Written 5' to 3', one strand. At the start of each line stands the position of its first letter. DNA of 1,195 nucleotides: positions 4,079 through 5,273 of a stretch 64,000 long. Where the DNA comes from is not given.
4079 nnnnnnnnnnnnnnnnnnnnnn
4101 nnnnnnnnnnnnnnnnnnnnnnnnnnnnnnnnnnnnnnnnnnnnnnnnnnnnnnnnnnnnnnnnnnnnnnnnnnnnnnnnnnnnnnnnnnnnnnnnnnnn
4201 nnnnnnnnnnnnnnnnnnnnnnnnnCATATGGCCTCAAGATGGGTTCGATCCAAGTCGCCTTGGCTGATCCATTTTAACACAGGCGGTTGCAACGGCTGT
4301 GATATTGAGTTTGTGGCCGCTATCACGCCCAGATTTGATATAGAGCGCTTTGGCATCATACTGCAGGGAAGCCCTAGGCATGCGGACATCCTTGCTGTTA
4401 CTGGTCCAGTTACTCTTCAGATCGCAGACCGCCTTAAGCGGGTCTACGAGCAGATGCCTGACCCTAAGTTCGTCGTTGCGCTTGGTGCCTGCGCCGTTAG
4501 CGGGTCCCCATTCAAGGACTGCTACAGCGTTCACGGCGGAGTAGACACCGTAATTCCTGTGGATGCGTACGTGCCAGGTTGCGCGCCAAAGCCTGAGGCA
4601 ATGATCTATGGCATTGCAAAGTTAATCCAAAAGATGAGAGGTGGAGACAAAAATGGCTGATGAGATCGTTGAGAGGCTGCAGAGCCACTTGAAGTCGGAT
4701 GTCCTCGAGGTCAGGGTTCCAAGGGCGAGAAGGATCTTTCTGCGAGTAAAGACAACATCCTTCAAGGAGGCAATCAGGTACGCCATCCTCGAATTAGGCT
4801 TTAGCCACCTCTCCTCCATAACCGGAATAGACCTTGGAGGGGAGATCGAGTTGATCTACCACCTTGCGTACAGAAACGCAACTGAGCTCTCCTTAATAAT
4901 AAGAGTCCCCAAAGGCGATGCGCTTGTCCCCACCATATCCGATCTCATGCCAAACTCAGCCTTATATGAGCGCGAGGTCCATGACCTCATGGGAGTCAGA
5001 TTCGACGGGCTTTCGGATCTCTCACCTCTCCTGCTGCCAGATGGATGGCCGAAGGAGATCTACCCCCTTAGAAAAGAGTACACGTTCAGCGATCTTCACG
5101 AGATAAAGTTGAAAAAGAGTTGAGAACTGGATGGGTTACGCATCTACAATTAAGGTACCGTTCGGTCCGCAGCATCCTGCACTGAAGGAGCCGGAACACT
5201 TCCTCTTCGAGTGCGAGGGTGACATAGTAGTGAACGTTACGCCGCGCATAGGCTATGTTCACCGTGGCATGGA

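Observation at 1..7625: Complex-I-architecture cluster whose NuoD and NuoB homologs retain hydrogenase-type metal ligands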

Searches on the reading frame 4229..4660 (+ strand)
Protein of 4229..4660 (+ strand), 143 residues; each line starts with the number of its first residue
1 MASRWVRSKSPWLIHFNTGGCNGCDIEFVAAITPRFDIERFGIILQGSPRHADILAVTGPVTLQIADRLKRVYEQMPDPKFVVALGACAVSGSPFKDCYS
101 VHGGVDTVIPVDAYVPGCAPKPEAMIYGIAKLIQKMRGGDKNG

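Call 4: search_protein_families(library=pfam, proteins=[window:4229-4660:+], max_evalue=0.1)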
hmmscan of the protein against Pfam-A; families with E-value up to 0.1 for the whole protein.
window:4229-4660:+ (143 aa): 1 family
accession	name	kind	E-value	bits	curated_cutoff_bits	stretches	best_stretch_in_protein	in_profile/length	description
PF01058.29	Oxidored_q6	-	7.4e-32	110.2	27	1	21-132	1-128/128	NADH ubiquinone oxidoreductase, 20 Kd subunit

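Call 7: search_solved_structures(query=window:4229-4660:+, max_evalue=0.00001, show_alignments=3)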
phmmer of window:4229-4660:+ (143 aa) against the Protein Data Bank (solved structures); distinct sequences matched with E-value up to 0.00001: 46.
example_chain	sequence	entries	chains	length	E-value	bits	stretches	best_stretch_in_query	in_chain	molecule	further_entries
6cfw_J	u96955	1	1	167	2e-51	177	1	8-136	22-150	Probable membrane-bound hydrogenase subunit mbhJ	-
9grx_K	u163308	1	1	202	3.2e-38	134.1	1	3-136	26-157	NAD(P)H-quinone oxidoreductase subunit K, chloroplastic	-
7wfg_K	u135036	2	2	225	4.5e-38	133.6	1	3-136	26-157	NAD(P)H-quinone oxidoreductase subunit K, chloroplastic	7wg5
7z0s_G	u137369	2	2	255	5.3e-38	133.4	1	9-133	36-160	Formate hydrogenlyase subunit 7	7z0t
7eu3_K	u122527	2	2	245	9.9e-38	132.5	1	3-136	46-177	NAD(P)H-quinone oxidoreductase subunit K, chloroplastic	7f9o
6hum_K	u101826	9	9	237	1.1e-37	132.4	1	5-137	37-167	NAD(P)H-quinone oxidoreductase subunit K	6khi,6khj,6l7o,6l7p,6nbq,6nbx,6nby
6g2j_B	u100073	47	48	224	4.1e-36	127.3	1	4-138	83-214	NADH dehydrogenase [ubiquinone] iron-sulfur protein 7, mitochondrial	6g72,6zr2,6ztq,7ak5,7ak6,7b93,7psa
5lc5_B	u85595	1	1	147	4.5e-36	127.1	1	4-137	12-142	NADH dehydrogenase [ubiquinone] iron-sulfur protein 7, mitochondrial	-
7zeb_6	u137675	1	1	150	4.8e-36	127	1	4-137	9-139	NADH dehydrogenase [ubiquinone] iron-sulfur protein 7, mitochondrial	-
9w2u_B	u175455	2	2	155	5.3e-36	126.9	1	4-137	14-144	NADH dehydrogenase [ubiquinone] iron-sulfur protein 7, mitochondrial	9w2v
7zd6_6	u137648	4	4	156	5.4e-36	126.9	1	4-137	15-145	NADH dehydrogenase [ubiquinone] iron-sulfur protein 7, mitochondrial | Complex I-20kD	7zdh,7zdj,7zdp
7v2c_C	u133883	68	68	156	5.7e-36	126.8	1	4-137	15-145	NADH dehydrogenase [ubiquinone] iron-sulfur protein 7,mitochondrial | NADH dehydrogenase [ubiquinone] iron-sulfur protein 7, mitochondrial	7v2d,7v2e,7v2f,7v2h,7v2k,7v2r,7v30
5ldw_B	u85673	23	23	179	7.4e-36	126.4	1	4-137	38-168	NADH dehydrogenase [ubiquinone] iron-sulfur protein 7, mitochondrial | Mitochondrial complex I, PSST subunit | NADH:ubiquinone oxidoreductase core subunit S7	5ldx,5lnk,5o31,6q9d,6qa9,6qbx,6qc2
5xtb_C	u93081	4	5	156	8.6e-36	126.2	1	4-137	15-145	NADH dehydrogenase [ubiquinone] iron-sulfur protein 7, mitochondrial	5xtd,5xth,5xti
9ti4_E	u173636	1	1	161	9.1e-36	126.1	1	4-137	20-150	NADH dehydrogenase [ubiquinone] iron-sulfur protein 7, mitochondrial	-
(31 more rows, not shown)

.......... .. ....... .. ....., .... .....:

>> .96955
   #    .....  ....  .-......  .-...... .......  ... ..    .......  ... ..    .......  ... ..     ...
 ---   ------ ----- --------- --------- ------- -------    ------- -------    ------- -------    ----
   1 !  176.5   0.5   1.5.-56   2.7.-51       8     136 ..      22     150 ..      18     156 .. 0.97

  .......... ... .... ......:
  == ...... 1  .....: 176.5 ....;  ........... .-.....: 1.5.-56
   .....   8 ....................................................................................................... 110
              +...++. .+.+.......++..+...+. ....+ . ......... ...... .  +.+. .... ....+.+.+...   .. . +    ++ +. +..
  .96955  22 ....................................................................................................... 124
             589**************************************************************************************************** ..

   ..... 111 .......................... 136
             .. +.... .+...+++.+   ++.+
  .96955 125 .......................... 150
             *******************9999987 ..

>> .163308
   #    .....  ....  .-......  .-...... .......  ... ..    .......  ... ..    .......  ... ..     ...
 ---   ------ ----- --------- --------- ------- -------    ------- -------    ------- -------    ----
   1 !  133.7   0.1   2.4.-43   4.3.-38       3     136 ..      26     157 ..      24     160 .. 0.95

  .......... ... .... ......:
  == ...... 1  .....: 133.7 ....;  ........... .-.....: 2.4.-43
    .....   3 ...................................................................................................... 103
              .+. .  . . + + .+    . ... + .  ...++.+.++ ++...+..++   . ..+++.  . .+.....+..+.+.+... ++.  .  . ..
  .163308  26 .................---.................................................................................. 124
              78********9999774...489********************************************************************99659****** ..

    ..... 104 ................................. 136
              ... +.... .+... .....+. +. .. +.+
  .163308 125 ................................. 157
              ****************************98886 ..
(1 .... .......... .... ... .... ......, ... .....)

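Call 30: search_protein_families(library=ncbifam, proteins=[window:4229-4660:+], max_evalue=0.001)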
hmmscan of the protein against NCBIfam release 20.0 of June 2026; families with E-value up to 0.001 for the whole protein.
window:4229-4660:+ (143 aa): 13 families
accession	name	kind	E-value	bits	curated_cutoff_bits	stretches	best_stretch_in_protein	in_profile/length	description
NF005012.1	PRK06411.1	subfamily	7.9e-50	168.6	116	1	4-139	29-161/166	NADH-quinone oxidoreductase subunit NuoB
TIGR01957.1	nuoB_fam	subfamily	4.5e-47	159.6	142.7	1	4-137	12-143/145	NADH-quinone oxidoreductase subunit B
NF011391.0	PRK14816.1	equivalog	3.5e-44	150.7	283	1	4-137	47-178/196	NADH-quinone oxidoreductase subunit B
NF011394.0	PRK14819.1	equivalog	2.5e-41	142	312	1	4-135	26-155/264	NADH-quinone oxidoreductase subunit B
NF011393.0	PRK14818.1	equivalog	3e-40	137.6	255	1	5-138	27-157/173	NADH dehydrogenase subunit B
NF011390.0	PRK14815.1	equivalog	2.9e-39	134.2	281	1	4-137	28-158/183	NADH dehydrogenase subunit B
NF011388.0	PRK14813.1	equivalog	8.6e-39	133.3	294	1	4-136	23-153/189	NADH dehydrogenase subunit B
NF009808.0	PRK13292.1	equivalog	6.1e-38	130.2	1156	1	4-138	20-151/791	NADH-quinone oxidoreductase subunit B/C/D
NF011395.0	PRK14820.1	equivalog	1.4e-37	129.2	263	1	6-134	30-155/180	NADH-quinone oxidoreductase subunit B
NF011392.0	PRK14817.1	equivalog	2e-35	122.1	271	1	5-138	32-162/182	NADH-quinone oxidoreductase subunit B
NF011389.0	PRK14814.1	equivalog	1.5e-33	116.2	285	1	4-137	28-158/186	NADH dehydrogenase subunit B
TIGR03294.1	FrhG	equivalog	1.3e-08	34.9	245.5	1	52-133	51-141/228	coenzyme F420 hydrogenase subunit gamma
NF045875.1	F420_non_VhuG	exception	0.00093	18.5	450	0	104-134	135-165/286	F420-non-reducing hydrogenase subunit VhuG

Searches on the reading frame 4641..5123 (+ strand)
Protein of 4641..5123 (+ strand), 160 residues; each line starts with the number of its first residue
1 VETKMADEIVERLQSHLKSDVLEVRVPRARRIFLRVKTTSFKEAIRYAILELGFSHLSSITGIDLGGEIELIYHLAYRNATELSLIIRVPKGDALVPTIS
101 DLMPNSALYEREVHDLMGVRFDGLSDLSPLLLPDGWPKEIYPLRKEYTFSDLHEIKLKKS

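Call 4: search_protein_families(library=pfam, proteins=[window:4641-5123:+], max_evalue=0.1)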
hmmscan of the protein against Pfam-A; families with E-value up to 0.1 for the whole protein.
window:4641-5123:+ (160 aa): 1 family
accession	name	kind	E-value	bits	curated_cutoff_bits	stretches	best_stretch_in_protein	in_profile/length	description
PF00329.25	Complex1_30kDa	-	4.6e-26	92.2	22.5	1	35-149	2-120/124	Respiratory-chain NADH dehydrogenase, 30 Kd subunit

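Call 30: search_protein_families(library=ncbifam, proteins=[window:4641-5123:+], max_evalue=0.001)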
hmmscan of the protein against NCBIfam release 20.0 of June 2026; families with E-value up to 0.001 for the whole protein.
window:4641-5123:+ (160 aa): 17 families
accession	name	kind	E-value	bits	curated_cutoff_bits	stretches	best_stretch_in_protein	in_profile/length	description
NF040611.1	F420_dehyd_FpoC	exception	1.7e-20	73.6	220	1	6-148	3-147/158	F420H2 dehydrogenase subunit FpoC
NF004735.0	PRK06074.2-2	equivalog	1e-19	71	176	1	6-148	3-147/158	NADH-quinone oxidoreductase subunit C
NF004737.0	PRK06074.2-4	equivalog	3.5e-19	69.2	144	1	33-155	15-132/150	NADH-quinone oxidoreductase subunit C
TIGR01961.1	NuoC_fam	subfamily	4.2e-19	69.3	122.45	1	50-149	20-120/122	NADH (or F420H2) dehydrogenase, subunit C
NF004738.0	PRK06074.2-5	equivalog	2.4e-16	59.9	198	1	5-150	5-152/174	NADH-quinone oxidoreductase subunit C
NF004734.0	PRK06074.2-1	equivalog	1.7e-14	54.1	169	1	6-148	5-150/164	NADH-quinone oxidoreductase subunit C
NF005832.0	PRK07735.1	equivalog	8.2e-14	51.6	431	1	51-151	328-427/430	NADH-quinone oxidoreductase subunit C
NF004736.0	PRK06074.2-3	equivalog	8.3e-14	51.6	239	1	18-148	28-158/183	NADH-quinone oxidoreductase subunit C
NF005856.0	PRK07785.1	equivalog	2.1e-13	50.7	224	1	7-148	71-223/246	NADH-quinone oxidoreductase subunit C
NF008728.0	PRK11742.1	equivalog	7.2e-13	47.7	840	1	5-148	20-173/598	NADH-quinone oxidoreductase subunit C/D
NF004733.0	PRK06074.1-5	equivalog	8.3e-12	45.2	225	1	4-157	4-159/203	NADH-quinone oxidoreductase subunit C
NF009808.0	PRK13292.1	equivalog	9.9e-12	43.5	1156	1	70-149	297-375/791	NADH-quinone oxidoreductase subunit B/C/D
NF009141.0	PRK12494.1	equivalog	1.2e-11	44.8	175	1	41-155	52-171/175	NAD(P)H-quinone oxidoreductase subunit J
NF006304.0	PRK08491.1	equivalog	6.6e-09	35.7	228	1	19-148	47-175/263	NADH-quinone oxidoreductase subunit C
NF004732.0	PRK06074.1-4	equivalog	9.6e-08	32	376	1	77-150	126-198/250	NADH-quinone oxidoreductase subunit C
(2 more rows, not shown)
